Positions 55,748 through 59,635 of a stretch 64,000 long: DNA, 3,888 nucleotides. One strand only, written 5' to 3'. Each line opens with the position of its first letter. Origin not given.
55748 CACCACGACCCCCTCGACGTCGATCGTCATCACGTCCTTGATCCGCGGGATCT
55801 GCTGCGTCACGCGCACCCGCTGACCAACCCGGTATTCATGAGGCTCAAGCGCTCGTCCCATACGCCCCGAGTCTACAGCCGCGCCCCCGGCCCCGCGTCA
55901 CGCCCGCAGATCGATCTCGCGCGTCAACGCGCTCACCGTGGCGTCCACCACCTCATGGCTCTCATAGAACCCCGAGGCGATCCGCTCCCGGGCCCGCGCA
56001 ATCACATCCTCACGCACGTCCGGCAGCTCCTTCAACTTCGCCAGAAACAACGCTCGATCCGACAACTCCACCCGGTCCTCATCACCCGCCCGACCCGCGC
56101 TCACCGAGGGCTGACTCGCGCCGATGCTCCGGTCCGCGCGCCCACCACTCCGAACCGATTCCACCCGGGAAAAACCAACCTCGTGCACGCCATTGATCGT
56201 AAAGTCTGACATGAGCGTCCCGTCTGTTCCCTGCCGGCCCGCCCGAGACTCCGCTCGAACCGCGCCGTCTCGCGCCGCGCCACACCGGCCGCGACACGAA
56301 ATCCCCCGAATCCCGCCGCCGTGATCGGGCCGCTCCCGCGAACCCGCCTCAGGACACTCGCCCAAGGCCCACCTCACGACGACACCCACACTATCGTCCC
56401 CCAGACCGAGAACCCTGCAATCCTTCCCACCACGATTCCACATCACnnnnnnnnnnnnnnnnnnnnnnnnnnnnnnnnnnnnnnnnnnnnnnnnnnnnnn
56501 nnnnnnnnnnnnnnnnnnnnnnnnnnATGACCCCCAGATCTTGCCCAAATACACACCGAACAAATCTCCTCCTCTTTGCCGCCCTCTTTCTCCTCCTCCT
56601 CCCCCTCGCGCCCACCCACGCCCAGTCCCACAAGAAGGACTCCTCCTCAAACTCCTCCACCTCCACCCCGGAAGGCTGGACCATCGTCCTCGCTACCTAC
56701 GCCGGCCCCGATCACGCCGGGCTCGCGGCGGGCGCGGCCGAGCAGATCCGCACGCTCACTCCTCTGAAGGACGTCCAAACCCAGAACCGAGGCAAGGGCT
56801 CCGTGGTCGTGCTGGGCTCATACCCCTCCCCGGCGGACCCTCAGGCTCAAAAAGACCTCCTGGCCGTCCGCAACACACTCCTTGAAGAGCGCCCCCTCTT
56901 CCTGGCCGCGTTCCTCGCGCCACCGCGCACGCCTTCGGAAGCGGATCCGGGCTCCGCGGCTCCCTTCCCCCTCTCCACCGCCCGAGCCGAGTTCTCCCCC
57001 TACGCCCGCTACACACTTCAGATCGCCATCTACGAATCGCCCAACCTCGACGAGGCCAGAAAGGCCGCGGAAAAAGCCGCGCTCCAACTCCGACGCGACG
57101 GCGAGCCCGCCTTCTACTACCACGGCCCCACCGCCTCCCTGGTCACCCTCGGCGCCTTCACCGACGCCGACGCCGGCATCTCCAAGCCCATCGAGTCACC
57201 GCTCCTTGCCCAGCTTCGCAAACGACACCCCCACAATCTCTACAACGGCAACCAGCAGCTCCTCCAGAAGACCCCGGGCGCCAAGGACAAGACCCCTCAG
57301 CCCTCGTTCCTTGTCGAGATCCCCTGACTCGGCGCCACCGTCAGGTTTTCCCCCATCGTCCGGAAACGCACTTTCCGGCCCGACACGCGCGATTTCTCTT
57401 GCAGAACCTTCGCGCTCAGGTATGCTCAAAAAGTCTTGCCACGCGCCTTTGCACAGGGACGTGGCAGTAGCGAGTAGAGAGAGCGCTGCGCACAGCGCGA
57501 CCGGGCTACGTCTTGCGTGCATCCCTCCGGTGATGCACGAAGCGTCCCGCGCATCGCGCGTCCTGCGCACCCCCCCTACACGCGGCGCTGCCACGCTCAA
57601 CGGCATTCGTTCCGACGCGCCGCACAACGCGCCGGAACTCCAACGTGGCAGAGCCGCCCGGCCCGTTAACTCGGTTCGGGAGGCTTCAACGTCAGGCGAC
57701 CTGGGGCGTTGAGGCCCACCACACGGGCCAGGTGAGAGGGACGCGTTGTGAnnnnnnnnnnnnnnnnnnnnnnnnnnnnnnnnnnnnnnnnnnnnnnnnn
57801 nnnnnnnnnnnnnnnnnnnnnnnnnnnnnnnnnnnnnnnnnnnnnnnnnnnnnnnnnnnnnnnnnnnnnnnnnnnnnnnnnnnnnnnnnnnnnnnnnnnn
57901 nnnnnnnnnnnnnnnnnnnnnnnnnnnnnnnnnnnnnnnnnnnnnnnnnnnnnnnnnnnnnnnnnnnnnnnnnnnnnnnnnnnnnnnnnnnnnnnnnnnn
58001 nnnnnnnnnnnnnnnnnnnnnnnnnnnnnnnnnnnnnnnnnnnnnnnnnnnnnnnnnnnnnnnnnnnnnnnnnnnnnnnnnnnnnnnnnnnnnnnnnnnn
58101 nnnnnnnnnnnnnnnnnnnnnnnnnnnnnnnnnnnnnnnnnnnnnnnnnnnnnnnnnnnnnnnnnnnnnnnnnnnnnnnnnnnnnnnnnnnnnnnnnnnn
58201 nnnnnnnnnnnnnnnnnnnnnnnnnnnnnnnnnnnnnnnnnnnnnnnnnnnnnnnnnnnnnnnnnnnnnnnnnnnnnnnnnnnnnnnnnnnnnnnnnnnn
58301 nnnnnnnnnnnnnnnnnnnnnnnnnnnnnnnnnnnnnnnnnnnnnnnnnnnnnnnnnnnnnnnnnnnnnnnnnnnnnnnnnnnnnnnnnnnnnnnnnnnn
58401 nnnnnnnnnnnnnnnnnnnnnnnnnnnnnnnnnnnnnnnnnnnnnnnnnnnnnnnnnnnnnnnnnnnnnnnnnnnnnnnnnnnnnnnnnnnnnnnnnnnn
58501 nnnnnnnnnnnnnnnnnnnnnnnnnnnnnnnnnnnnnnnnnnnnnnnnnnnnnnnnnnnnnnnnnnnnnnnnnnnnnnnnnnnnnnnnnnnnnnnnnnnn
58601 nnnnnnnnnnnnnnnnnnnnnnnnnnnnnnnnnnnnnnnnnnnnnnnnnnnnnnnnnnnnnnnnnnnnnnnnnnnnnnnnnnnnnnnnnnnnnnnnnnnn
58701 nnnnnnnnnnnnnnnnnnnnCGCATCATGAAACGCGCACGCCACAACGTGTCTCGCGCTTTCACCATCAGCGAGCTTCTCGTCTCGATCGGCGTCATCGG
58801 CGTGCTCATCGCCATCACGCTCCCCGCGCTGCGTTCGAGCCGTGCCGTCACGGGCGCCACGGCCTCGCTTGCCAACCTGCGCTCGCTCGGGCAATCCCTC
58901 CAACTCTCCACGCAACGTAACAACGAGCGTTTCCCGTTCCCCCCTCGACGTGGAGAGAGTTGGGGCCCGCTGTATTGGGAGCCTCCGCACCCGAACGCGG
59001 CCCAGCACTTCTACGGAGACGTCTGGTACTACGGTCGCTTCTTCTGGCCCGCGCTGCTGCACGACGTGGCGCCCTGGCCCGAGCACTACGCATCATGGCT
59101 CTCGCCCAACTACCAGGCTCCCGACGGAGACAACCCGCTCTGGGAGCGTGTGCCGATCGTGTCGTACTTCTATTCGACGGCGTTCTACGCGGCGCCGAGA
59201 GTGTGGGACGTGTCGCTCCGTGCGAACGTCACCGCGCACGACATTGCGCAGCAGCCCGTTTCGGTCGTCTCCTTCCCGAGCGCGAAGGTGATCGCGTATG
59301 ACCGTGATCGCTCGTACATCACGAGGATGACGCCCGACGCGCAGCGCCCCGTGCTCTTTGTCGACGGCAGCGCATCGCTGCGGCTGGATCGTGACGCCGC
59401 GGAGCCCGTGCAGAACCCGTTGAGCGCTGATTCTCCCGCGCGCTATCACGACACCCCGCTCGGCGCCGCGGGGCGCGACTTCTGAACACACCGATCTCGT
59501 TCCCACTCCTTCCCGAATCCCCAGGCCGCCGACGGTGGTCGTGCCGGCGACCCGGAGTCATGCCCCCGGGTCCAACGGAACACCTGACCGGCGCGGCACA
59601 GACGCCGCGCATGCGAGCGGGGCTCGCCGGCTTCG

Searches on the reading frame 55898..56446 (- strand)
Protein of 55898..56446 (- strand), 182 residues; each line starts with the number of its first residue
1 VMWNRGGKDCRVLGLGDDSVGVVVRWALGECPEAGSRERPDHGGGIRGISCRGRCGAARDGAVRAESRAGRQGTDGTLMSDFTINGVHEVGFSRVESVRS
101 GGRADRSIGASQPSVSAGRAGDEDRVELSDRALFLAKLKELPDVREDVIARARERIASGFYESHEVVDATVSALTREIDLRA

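Call 8: search_protein_families(library=pfam, max_evalue=0.01, proteins=[window:55898-56446:-])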
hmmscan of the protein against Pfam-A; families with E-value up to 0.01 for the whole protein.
window:55898-56446:- (182 aa): 1 family
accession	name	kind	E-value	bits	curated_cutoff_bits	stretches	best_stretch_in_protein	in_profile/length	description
PF04316.19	FlgM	-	1.3e-06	28.9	25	1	124-162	1-43/55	Anti-sigma-28 factor, FlgM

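Call 51: search_protein_families(library=padloc, max_evalue=0.01, proteins=[window:55898-56446:-])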
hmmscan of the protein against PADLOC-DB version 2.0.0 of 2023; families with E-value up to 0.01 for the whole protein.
window:55898-56446:- (182 aa): 0 families

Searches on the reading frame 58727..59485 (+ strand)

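Call 8: search_protein_families(library=pfam, max_evalue=0.01, proteins=[window:58727-59485:+])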
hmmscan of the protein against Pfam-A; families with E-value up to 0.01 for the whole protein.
window:58727-59485:+ (252 aa): 1 family
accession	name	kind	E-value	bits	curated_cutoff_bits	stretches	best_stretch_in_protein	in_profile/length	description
PF07963.17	N_methyl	-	0.0013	18.7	21.2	1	8-31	3-26/27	Prokaryotic N-terminal methylation motif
